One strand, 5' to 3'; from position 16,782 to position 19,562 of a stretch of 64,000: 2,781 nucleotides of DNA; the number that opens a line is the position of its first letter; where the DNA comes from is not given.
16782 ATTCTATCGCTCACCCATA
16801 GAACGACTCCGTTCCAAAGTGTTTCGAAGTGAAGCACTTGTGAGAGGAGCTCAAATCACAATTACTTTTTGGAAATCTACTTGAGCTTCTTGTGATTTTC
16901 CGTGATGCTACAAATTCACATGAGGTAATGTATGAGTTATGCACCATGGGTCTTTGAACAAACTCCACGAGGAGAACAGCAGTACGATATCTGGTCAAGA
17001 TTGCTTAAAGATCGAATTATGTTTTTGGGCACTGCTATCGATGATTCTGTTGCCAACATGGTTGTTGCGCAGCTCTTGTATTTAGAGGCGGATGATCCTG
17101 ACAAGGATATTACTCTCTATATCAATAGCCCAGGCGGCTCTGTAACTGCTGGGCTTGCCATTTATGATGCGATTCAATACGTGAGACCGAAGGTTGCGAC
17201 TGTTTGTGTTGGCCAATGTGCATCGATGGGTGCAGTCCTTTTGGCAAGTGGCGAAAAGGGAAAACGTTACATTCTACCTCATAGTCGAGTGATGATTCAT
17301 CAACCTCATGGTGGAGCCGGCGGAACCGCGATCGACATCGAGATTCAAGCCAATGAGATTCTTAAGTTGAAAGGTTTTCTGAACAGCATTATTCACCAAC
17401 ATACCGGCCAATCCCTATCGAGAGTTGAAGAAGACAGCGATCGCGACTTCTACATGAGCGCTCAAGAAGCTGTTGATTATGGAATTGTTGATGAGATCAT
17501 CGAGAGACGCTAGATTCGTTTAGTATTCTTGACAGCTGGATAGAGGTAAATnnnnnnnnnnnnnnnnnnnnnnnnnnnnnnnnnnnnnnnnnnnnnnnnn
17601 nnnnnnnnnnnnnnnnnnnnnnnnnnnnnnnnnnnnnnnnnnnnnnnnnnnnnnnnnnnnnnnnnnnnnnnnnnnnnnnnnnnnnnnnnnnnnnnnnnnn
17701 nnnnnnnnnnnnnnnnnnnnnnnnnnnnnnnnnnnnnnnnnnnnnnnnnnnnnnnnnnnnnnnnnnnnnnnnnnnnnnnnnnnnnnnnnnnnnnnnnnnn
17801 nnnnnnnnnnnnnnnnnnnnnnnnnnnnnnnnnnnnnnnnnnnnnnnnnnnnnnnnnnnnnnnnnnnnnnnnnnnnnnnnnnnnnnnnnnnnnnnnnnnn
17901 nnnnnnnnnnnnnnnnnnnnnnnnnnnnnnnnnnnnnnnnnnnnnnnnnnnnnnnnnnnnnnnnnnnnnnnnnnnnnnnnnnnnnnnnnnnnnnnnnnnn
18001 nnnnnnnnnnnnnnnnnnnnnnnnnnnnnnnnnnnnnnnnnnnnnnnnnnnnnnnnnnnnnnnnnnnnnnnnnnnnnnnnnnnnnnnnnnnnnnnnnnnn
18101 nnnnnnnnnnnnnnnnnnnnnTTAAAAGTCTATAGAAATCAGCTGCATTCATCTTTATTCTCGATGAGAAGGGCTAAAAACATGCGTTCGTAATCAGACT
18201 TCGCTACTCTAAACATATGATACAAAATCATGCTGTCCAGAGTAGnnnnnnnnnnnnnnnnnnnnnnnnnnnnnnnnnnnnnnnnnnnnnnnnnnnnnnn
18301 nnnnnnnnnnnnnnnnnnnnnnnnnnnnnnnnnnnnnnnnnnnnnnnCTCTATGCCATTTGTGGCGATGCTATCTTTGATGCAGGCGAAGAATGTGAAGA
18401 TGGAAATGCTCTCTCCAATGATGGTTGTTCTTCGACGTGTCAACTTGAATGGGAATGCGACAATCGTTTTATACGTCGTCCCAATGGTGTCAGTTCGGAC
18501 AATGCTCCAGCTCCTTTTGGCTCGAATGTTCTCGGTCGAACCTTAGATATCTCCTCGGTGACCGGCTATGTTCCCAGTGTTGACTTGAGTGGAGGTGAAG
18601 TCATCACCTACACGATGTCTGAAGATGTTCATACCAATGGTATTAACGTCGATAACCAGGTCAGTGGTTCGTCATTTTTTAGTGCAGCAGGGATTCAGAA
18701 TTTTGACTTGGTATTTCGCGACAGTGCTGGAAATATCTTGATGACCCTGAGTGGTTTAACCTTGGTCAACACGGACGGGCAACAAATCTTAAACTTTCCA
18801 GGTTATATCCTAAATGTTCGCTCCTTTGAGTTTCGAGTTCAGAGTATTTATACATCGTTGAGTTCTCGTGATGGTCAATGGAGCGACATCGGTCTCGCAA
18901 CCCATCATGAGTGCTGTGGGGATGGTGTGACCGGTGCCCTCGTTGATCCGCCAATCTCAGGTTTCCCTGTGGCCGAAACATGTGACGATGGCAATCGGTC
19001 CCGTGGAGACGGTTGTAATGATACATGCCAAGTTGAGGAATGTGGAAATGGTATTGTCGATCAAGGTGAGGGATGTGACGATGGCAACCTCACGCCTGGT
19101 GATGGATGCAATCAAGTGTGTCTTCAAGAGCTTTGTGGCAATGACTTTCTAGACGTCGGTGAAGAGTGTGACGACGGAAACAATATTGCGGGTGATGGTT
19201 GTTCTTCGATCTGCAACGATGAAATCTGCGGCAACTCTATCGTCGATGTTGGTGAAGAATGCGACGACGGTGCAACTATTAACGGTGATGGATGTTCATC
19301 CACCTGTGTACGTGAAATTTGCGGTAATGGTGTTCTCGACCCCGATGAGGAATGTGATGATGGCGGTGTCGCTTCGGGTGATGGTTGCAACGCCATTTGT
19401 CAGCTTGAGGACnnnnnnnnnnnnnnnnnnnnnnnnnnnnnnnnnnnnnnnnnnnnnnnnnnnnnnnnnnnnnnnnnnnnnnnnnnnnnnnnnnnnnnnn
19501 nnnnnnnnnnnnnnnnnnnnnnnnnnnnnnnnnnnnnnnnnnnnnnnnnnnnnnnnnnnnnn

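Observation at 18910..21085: About 23 tandem 36-aa cysteine-rich repeats (Myxococcus-type) with 108-nt DNA periodicity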

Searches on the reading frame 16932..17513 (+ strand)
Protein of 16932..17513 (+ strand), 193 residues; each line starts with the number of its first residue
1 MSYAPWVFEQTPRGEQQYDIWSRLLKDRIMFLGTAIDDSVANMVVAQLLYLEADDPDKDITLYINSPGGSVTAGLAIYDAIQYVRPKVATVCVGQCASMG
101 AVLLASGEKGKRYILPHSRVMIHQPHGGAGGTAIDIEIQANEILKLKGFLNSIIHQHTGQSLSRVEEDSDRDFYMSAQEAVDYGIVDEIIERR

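Call 12: search_protein_families(library=ncbifam, proteins=[window:16932-17510:+], max_evalue=10)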
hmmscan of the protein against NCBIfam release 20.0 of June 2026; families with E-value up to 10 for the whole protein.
window:16932-17510:+ (193 aa): 14 families
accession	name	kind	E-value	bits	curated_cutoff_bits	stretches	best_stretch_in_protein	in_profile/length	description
NF001368.0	PRK00277.1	subfamily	4.4e-94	314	249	1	2-193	7-198/203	ATP-dependent Clp protease proteolytic subunit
TIGR00493.1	clpP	equivalog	2.4e-91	304.7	308.6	1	1-192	1-192/192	ATP-dependent Clp endopeptidase proteolytic subunit ClpP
NF009205.0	PRK12553.1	subfamily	4.1e-81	271.6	228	1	7-191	17-203/211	ATP-dependent Clp protease proteolytic subunit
NF009203.0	PRK12551.1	equivalog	8e-81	270.4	359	1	5-193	3-191/196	ATP-dependent Clp protease proteolytic subunit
NF011091.0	PRK14514.1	equivalog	6.7e-76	254.7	361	1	5-192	32-219/221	ATP-dependent Clp endopeptidase proteolytic subunit ClpP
NF011090.0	PRK14513.1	equivalog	4.7e-72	242.1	347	1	1-192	1-192/201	ATP-dependent Clp protease proteolytic subunit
NF009204.0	PRK12552.1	equivalog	3.3e-54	183.7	263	1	19-192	22-214/225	ATP-dependent Clp protease proteolytic subunit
NF011089.0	PRK14512.1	equivalog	3.1e-51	174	251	1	20-193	21-194/200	ATP-dependent Clp protease proteolytic subunit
NF045540.1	scaf_prot_MCP1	exception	4.9e-26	91.6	475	1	52-191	25-162/652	ClpP-like prohead protease/major capsid protein fusion protein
NF045542.1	Clp_rel_HeadMat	equivalog_domain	1.3e-24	87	120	1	53-189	30-165/165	head maturation protease, ClpP-related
TIGR00706.1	SppA_dom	equivalog_domain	2.1e-05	24.3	155.45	1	40-107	15-83/208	signal peptide peptidase SppA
TIGR00705.1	SppA_67K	equivalog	7.1e-05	21.3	311.45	1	44-106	337-401/590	signal peptide peptidase SppA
NF008195.0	PRK10949.1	equivalog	0.004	15.4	746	1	43-101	351-405/618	signal peptide peptidase SppA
NF047768.1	Clp_like_SDH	equivalog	0.031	13.8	250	1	50-105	71-125/260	SDH family Clp fold serine proteinase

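Call 33: find_encoding_contigs(protein=window:16932-17513:+, flank=10000, max_places=6)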
Protein window:16932-17513:+ (193 aa): 1 contig read that carries it; 1 place shown.
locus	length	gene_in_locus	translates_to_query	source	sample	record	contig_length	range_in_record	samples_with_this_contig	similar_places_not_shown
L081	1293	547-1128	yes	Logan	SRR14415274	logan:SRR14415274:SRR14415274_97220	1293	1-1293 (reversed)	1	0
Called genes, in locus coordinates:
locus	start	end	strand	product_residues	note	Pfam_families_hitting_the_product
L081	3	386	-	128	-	?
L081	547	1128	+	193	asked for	PF00574:CLP_protease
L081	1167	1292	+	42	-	?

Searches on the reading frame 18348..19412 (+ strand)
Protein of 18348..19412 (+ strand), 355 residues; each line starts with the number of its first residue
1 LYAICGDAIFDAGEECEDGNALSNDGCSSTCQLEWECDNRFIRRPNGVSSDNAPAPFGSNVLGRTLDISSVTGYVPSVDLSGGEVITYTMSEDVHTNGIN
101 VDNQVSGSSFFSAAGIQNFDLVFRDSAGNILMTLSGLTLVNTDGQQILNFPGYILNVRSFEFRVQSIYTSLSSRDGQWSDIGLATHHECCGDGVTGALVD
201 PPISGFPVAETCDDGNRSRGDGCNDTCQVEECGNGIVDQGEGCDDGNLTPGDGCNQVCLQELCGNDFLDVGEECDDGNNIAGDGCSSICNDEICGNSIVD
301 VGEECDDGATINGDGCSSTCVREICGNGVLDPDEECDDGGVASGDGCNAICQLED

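Call 24: predict_structure(protein=window:18348-19412:+)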
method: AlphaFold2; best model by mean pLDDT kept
length: 355 residues; sequences in the alignment: 1
mean_pLDDT: 33.1   pTM: 0.21
mean pLDDT of the five models: 33.1, 28.7, 27.9, 27.4, 25.6
residues with pLDDT >= 90: 0; 70-90: 0; 50-70: 4; < 50: 351
segments of 3 or more residues with pLDDT < 50: 1-120, 122-128, 130-134, 136-138, 140-355
pLDDT, mean of each block of 10 residues (from residue 1): 39 41 38 35 30 28 29 30 34 28 28 38 47 46 39 30 30 31 29 26 31 32 31 30 36 33 30 29 31 31 31 34 37 36 35 30
secondary structure, 60 per line:
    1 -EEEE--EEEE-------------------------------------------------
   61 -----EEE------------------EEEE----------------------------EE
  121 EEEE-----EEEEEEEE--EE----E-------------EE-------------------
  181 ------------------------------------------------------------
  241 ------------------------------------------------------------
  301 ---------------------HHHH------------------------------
elements in order: E2-5 E8-11 E66-68 E87-90 E119-124 E130-137 H322-325

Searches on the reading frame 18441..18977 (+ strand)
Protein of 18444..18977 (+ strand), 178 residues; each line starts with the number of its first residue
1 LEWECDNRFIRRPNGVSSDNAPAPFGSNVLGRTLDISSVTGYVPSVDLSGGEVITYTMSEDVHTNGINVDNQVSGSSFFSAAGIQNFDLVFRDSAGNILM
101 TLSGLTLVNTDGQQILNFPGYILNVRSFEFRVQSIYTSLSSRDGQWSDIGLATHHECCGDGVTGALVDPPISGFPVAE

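Call 12: search_protein_families(library=ncbifam, proteins=[window:18450-18947:+], max_evalue=10)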
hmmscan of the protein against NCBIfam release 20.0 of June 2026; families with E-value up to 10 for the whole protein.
seq(166 aa): 1 family
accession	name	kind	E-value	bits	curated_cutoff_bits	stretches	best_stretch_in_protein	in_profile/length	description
NF047619.1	NADase_discoid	domain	0.0036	17.4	38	1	32-137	19-119/130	NADase-type glycan-binding domain-containing protein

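Call 13: find_homologous_proteins(query=window:18444-18977:+, max_evalue=0.001)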
Query seq(178 aa): 78 candidates shared short words with the query, none scored E <= 0.001.

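Call 15: find_related_loci(query=window:18450-18911:+, collection=genome_contigs, flank=10000)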
Query seq(154 aa) (154 aa) in genome_contigs; peptide patterns used: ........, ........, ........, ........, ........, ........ (x = any residue, [..] = any of these).
94 stretches matched a pattern, but none encodes a relative of the query by tblastn (E <= 1e-3).

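Call 53: search_protein_representatives(protein=window:18441-18950:+)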
Query: 170 residues. Proteins with E-value up to 0.001 (for the whole library): 5; up to 1e-10: 0; up to 1e-30: 0. The best 5 are listed.
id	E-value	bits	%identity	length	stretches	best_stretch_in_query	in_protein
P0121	2.7e-10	56.6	28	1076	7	71-119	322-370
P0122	1.5e-07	47.6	25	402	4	70-120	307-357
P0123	7.5e-06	42.1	24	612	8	70-120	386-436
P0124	2.8e-05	40.3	31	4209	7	46-100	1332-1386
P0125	9.2e-05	38.6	42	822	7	79-109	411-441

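Call 54: search_protein_families(library=pfam, proteins=[P0121, P0122, P0123, P0125, window:18441-18950:+], max_evalue=1)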
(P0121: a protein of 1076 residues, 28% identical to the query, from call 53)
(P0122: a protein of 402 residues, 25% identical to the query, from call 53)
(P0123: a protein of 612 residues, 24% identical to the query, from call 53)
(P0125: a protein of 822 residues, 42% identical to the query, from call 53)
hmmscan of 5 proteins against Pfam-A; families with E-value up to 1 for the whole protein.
P0121 (1076 aa): 10 families
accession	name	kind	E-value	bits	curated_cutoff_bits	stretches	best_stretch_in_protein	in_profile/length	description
PF25213.1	HVO_A0261_N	-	1.2e-05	25.6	35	0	280-306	57-82/86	HVO_A0261 N-terminal domain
PF07056.16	DUF1335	-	0.00041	20.9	25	0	570-620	10-60/131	Protein of unknown function (DUF1335)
PF17802.7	SpaA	-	0.012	16.2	23.1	0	102-172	31-88/91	Prealbumin-like fold domain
PF16807.11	Phage_tail_terminator_4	-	0.015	15.6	27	0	807-819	95-107/142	Putative tail termination protein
PF00746.26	Gram_pos_anchor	-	0.036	14.5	20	1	1044-1075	10-41/43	LPXTG cell wall anchor motif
PF13654.12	AAA_32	-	0.041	14.3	21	0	280-314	28-62/133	LonB-like, AAA domain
PF04151.21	PPC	-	0.1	13.9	25.9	0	159-184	7-32/70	Bacterial pre-peptidase C-terminal domain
PF08182.16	Pedibin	-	0.24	11.8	25.8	0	384-393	10-19/35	Pedibin/Hym-346 family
PF12527.13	DUF3727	-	0.26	12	23.8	0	349-389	8-49/97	Protein of unknown function (DUF3727)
PF11792.14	Baculo_LEF5_C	-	0.85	9.8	24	0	247-260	18-31/42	Baculoviridae late expression factor 5 C-terminal domain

P0122 (402 aa): 17 families
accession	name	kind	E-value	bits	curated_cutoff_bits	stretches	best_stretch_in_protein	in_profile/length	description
PF25213.1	HVO_A0261_N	-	2.3e-05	24.6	35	0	138-163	58-83/86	HVO_A0261 N-terminal domain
PF13654.12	AAA_32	-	5.4e-05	23.6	21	0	330-370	27-67/133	LonB-like, AAA domain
PF03785.20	Peptidase_C25_C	-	0.00053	20.2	25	0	144-171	37-63/79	Peptidase family C25, C terminal ig-like domain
PF20342.3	DUF6637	-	0.00064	20.3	27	0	320-363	26-69/103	Family of unknown function (DUF6637)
PF23085.1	RRM_PARP14_3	-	0.0011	19.5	24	0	153-180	27-54/82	PARP14, third RRM domain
PF03160.20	Calx-beta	-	0.0021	18.5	27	0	158-187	29-57/119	Calx-beta domain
PF04151.21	PPC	-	0.0034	18.7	25.9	0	149-178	7-36/70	Bacterial pre-peptidase C-terminal domain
PF07056.16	DUF1335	-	0.0055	17.3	25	0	294-342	12-60/131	Protein of unknown function (DUF1335)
PF16759.12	LIG3_BRCT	-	0.0083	16.9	27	0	186-204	11-29/78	DNA ligase 3 BRCT domain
PF08182.16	Pedibin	-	0.013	15.8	25.8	0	171-180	10-19/35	Pedibin/Hym-346 family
PF00775.27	Dioxygenase_C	-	0.054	13.4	27.3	1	32-80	43-91/182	Dioxygenase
PF21527.2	Stv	-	0.081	14.1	24.2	0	113-201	8-70/121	Putative adhesin Stv domain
PF25274.1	MJ0548_C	-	0.27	12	27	0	150-181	44-75/97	Connectase MJ0548-like, C-terminal domain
PF14539.12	DUF4442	-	0.31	11.7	25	0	130-182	73-125/132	Domain of unknown function (DUF4442)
PF00750.26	tRNA-synt_1d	-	0.36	10.2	23.3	0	277-310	180-213/349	tRNA synthetases class I (R), catalytic domain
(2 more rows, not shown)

P0123 (612 aa): 12 families
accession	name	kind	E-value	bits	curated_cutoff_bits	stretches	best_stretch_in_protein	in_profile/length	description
PF04151.21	PPC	-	2e-07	32.2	25.9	0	98-131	7-40/70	Bacterial pre-peptidase C-terminal domain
PF17878.8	ssDBP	-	5.3e-06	26.7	27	0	189-204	45-60/81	Phage single-stranded DNA-binding protein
PF25099.1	GOLD_PATL1_C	-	1.3e-05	25.4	34.5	0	202-242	36-79/85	Patellin-1-like, C-terminal GOLD domain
PF11792.14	Baculo_LEF5_C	-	1.3e-05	25.2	24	0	117-130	18-31/42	Baculoviridae late expression factor 5 C-terminal domain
PF12491.13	ApoB100_C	-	0.00016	22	27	0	596-608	32-44/57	Apolipoprotein B100 C terminal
PF09343.15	DUF2460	-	0.0032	17.4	30.4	0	6-74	111-177/205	Conserved hypothetical protein 2217 (DUF2460)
PF22360.1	SbsC_spectrin-like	-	0.0046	18.1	26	0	181-201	3-23/62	SbsC,spectrin-like repeat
PF00603.23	Flu_PA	-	0.0057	15.3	23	0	486-541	158-213/694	Influenza RNA-dependent RNA polymerase subunit PA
PF21527.2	Stv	-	0.039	15.1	24.2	0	80-146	23-67/121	Putative adhesin Stv domain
PF17115.11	Toast_rack_N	-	0.058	14.1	22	0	504-524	3-23/92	N-terminal domain of toast_rack, DUF2154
PF01336.31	tRNA_anti-codon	-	0.24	11.8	27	0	532-569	36-73/75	OB-fold nucleic acid binding domain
PF02169.21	LPP20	-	0.38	11.7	25.9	0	17-63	21-71/97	LPP20 lipoprotein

P0125 (822 aa): 2 families
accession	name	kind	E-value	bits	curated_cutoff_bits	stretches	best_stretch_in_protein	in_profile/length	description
PF21063.2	Reovirus_L2_GTase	-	9e-08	32.1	27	0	82-122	132-172/247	Reovirus core-spike protein lambda-2 (L2), GTase domain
PF18378.7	Nup188_C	-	0.00091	18.6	25.4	0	176-224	263-311/371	Nuclear pore protein NUP188 C-terminal domain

window:18441-18950:+ (170 aa): 1 family
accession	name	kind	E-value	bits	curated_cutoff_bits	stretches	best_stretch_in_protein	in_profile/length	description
PF25302.1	NADase_transloc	-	0.045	14.4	27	1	33-120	28-112/146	NAD glycohydrolase translocation F5/8 type C domain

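Call 80: find_related_loci(query=window:18450-18911:+, collection=metagenome_contigs, flank=10000)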
Query seq(154 aa) (154 aa) in metagenome_contigs; peptide patterns used: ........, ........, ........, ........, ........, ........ (x = any residue, [..] = any of these).
141 stretches matched a pattern, but none encodes a relative of the query by tblastn (E <= 1e-3).

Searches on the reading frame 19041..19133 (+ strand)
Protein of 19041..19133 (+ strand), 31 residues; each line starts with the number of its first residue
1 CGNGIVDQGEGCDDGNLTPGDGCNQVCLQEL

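Call 31: search_solved_structures(query=A1, max_evalue=10, show_alignments=5)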
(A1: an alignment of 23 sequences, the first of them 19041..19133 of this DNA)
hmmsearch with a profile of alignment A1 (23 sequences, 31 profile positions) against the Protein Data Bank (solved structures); distinct sequences matched with E-value up to 10: 9.
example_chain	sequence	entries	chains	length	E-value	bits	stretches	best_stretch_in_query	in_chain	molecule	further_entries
8a7d_C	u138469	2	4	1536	4.9e-08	35.8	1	1-31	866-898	Pappalysin-1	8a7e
7y5n_C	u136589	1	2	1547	4.9e-08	35.8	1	1-31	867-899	Pappalysin-1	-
7ufg_A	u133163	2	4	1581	5.1e-08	35.8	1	1-31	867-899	Pappalysin-1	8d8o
8hgg_C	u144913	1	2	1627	5.2e-08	35.7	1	1-31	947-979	Pappalysin-1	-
7y5q_A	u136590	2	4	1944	6.3e-08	35.4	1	1-31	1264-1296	Maltose/maltodextrin-binding periplasmic protein,Pappalysin-1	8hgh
8sl1_A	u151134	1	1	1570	1.2e-06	31.3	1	1-31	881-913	Pappalysin-2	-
2i47_A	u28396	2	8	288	0.0084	19.1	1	1-15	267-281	ADAM 17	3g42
2lj1_A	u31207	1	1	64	0.42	13.6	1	4-15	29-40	Sorbin and SH3 domain-containing protein 1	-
2lj0_A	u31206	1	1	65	0.43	13.6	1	4-15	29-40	Sorbin and SH3 domain-containing protein 1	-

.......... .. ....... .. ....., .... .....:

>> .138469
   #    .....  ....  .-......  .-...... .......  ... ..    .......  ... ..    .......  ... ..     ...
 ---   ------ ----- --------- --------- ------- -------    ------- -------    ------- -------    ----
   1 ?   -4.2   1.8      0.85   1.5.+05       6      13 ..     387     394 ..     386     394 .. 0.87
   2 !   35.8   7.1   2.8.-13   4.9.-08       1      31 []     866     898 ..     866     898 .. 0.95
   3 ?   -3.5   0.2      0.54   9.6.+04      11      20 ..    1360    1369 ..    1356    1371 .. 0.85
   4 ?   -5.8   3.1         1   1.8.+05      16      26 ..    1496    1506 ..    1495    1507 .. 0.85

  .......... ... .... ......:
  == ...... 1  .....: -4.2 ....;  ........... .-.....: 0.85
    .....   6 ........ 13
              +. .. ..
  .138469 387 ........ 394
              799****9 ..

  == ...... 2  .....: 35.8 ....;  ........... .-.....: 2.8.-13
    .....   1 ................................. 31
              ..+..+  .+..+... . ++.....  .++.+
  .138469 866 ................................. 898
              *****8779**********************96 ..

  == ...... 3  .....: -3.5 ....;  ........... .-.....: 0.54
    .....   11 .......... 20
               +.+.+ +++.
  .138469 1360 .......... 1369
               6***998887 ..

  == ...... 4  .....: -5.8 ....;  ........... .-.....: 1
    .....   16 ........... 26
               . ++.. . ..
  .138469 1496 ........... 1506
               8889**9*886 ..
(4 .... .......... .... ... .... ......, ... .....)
